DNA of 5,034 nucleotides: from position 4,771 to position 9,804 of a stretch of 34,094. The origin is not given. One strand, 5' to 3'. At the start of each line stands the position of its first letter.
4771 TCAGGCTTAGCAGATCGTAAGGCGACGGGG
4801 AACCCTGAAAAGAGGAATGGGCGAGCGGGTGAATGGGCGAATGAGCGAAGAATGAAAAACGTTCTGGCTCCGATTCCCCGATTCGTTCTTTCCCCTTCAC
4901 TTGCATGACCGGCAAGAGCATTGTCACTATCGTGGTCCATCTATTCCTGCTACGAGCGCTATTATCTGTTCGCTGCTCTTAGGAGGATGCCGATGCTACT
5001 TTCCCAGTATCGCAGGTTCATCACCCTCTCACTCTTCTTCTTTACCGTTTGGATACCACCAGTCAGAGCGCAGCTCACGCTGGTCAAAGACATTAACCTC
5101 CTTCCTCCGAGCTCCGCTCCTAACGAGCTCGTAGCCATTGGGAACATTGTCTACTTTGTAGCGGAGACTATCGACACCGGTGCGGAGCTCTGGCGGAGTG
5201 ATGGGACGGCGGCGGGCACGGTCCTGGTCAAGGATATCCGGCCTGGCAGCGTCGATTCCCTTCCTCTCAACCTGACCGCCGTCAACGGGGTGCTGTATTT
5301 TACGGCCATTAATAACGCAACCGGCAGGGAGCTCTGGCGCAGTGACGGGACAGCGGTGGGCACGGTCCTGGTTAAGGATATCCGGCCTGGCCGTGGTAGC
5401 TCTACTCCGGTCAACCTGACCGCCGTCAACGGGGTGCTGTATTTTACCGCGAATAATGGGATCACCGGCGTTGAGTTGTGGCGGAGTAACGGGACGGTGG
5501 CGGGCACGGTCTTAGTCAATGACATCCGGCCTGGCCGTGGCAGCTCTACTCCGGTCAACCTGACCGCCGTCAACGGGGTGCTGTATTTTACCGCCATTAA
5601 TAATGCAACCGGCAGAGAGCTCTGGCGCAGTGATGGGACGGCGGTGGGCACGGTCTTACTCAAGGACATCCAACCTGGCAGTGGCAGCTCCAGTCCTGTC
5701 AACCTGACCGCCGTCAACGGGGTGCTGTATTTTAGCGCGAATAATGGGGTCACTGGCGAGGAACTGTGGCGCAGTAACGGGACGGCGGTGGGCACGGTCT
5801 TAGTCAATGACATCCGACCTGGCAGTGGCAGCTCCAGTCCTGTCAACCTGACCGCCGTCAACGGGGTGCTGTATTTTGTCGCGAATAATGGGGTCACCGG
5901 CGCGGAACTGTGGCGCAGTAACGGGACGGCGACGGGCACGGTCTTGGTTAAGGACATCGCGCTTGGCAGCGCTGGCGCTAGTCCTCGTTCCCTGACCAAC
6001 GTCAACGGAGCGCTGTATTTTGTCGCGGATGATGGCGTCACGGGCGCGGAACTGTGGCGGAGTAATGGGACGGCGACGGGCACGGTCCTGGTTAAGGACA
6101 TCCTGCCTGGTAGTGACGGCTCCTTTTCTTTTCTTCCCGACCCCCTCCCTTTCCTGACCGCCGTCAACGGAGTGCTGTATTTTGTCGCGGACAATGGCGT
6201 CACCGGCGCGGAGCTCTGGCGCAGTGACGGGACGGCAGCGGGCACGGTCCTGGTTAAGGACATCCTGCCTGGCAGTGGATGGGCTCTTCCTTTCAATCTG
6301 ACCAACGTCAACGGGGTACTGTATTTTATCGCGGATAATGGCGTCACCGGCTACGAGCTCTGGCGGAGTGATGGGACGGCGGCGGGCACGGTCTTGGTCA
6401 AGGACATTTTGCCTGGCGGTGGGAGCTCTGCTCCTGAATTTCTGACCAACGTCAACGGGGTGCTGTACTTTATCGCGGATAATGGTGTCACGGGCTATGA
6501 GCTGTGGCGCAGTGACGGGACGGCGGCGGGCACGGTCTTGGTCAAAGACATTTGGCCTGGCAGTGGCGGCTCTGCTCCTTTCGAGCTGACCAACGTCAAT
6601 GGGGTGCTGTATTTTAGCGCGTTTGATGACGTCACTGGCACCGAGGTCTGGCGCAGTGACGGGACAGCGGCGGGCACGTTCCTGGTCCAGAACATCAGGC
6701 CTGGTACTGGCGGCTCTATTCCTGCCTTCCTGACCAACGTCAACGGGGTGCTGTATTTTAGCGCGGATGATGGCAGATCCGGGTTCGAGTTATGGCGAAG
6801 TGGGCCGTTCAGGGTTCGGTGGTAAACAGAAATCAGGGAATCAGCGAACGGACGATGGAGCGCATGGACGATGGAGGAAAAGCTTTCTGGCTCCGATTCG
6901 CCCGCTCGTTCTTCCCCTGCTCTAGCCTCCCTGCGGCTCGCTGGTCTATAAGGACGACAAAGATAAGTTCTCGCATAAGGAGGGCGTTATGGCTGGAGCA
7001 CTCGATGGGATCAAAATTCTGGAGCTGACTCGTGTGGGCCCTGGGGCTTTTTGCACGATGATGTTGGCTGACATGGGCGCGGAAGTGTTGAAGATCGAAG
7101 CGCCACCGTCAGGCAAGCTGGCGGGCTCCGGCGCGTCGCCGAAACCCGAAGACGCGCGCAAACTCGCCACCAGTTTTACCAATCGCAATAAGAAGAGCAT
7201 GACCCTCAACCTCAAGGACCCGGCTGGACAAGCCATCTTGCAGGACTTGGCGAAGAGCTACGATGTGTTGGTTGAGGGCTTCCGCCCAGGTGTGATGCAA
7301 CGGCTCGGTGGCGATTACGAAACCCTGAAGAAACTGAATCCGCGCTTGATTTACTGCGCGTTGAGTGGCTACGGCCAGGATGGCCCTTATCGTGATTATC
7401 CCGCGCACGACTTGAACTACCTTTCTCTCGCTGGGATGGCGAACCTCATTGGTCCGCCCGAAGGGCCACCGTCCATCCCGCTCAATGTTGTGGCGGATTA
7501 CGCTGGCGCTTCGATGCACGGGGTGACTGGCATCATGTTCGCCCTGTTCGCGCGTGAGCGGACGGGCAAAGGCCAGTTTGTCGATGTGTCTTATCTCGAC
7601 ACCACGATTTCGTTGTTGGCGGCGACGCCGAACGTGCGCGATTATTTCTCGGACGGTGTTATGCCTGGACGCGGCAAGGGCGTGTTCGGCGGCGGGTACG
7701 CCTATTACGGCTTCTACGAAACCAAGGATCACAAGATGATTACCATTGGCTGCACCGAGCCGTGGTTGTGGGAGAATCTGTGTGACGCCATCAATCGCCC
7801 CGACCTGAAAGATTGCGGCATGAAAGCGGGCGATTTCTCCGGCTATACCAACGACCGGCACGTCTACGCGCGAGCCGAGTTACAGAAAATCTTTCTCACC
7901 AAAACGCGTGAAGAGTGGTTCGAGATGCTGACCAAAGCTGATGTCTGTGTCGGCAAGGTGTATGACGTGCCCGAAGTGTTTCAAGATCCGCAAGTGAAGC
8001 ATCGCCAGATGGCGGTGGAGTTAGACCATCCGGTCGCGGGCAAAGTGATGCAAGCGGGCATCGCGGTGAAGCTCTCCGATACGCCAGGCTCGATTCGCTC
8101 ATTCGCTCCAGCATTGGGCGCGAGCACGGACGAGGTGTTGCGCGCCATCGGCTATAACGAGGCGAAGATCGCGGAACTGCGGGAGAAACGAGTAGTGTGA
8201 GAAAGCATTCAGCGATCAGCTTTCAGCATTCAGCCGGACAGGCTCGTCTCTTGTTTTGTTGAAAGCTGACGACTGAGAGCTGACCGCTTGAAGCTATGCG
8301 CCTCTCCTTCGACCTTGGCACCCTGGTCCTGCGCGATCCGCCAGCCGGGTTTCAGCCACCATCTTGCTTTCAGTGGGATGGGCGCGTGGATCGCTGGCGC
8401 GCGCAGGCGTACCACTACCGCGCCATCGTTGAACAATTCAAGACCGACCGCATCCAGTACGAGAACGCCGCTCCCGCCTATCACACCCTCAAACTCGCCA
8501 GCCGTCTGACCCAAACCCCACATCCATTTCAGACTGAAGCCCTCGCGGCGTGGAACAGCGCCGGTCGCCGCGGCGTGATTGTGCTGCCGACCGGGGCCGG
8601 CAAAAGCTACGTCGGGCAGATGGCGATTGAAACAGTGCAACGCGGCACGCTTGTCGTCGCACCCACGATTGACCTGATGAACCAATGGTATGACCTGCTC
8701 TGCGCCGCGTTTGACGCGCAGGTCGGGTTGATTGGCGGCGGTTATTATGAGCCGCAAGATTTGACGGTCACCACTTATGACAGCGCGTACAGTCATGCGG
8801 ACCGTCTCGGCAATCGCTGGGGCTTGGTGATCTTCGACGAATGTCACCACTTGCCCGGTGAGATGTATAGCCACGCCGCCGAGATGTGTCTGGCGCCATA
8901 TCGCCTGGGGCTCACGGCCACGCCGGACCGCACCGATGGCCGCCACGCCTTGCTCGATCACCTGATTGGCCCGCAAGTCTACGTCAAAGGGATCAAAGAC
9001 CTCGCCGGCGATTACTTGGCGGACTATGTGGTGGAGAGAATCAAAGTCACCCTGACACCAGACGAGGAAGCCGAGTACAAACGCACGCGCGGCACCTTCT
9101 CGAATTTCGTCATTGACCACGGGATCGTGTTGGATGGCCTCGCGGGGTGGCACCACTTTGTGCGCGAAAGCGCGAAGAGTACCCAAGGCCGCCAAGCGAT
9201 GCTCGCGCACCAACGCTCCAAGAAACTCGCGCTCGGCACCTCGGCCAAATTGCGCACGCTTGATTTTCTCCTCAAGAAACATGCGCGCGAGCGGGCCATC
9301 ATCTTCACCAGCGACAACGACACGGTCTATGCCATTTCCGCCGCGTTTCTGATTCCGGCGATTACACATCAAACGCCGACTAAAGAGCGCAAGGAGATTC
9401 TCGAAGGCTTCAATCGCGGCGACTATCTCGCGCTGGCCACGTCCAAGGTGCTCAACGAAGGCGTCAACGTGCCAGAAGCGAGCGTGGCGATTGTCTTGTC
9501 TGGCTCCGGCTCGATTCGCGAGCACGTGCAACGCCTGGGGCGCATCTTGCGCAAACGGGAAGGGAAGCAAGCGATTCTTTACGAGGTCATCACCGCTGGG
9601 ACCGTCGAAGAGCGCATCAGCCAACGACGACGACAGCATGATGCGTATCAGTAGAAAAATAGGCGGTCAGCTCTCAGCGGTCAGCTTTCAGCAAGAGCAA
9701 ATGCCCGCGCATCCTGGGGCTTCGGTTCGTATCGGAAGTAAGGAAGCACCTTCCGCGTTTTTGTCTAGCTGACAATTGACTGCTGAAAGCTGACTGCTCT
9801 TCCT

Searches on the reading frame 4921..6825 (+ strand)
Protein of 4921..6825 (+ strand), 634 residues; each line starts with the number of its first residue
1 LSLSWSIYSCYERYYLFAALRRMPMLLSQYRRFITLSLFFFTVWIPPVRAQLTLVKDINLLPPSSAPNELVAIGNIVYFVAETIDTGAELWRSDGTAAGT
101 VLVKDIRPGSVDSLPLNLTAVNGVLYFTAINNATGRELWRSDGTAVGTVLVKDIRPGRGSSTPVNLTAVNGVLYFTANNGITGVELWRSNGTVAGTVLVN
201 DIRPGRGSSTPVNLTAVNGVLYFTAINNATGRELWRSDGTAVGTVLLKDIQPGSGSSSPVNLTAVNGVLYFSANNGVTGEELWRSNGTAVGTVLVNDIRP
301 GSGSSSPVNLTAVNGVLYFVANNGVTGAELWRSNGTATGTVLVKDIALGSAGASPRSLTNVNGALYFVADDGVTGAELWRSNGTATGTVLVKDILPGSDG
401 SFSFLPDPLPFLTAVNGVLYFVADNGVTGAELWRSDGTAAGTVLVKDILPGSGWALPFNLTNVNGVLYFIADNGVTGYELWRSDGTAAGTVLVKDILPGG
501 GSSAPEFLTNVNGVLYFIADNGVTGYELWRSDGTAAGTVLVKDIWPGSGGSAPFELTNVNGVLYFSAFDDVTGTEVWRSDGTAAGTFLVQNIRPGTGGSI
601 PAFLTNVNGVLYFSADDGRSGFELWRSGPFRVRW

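Call 70: search_protein_families(library=pfam, proteins=[window:4921-6825:+], max_evalue=0.00001)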
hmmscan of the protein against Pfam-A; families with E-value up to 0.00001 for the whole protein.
window:4921-6825:+ (634 aa): 2 families
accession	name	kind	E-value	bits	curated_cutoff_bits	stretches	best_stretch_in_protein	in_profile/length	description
PF13360.13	PQQ_2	-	6e-07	29.8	27.6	0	224-337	6-103/233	Outer membrane protein assembly factor BamB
PF08122.17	NDUF_B12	-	3.4e-06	27.2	22.7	0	431-458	8-35/55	NADH-ubiquinone oxidoreductase B12 subunit family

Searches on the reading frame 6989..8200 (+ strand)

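Call 70: search_protein_families(library=pfam, proteins=[window:6989-8200:+], max_evalue=0.00001)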
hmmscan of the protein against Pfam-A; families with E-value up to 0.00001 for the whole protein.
window:6989-8200:+ (403 aa): 1 family
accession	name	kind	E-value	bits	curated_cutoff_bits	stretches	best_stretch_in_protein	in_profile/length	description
PF02515.22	CoA_transf_3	-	3.2e-105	352.7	23.3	1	5-380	1-366/366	CoA-transferase family III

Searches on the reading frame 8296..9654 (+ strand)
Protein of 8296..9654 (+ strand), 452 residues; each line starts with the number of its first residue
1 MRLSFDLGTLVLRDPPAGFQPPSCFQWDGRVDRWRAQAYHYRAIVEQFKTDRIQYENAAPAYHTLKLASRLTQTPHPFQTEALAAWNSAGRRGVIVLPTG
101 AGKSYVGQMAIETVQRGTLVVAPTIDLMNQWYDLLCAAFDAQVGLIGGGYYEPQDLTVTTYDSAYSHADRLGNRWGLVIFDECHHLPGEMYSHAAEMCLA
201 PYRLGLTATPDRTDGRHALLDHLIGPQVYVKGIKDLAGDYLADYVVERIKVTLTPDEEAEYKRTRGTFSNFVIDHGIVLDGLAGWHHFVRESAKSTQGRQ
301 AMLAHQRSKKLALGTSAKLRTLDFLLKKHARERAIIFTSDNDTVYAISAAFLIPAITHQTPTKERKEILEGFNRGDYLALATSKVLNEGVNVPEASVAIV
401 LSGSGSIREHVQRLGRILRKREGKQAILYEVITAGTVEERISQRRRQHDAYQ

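Call 83: search_protein_families(library=pfam, proteins=[window:8296-9654:+], max_evalue=0.00001)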
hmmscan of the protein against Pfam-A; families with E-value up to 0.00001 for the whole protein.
window:8296-9654:+ (452 aa): 5 families
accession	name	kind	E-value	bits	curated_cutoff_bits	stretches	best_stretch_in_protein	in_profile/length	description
PF04851.21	ResIII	-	2.6e-24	86.4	22.5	1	75-212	4-164/164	Type III restriction enzyme, res subunit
PF16203.11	ERCC3_RAD25_C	-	7.2e-18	65.2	27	1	305-448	32-184/248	ERCC3/RAD25/XPB C-terminal helicase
PF18458.6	XPB_DRD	-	1.6e-16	60.3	26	1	3-58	1-56/57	Xeroderma pigmentosum group B helicase damage recognition domain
PF00271.37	Helicase_C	-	3e-16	60.1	23.5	1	318-420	2-109/110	Helicase conserved C-terminal domain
PF00270.35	DEAD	-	1.9e-11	44.4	26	1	77-212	2-162/167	DEAD/DEAH box helicase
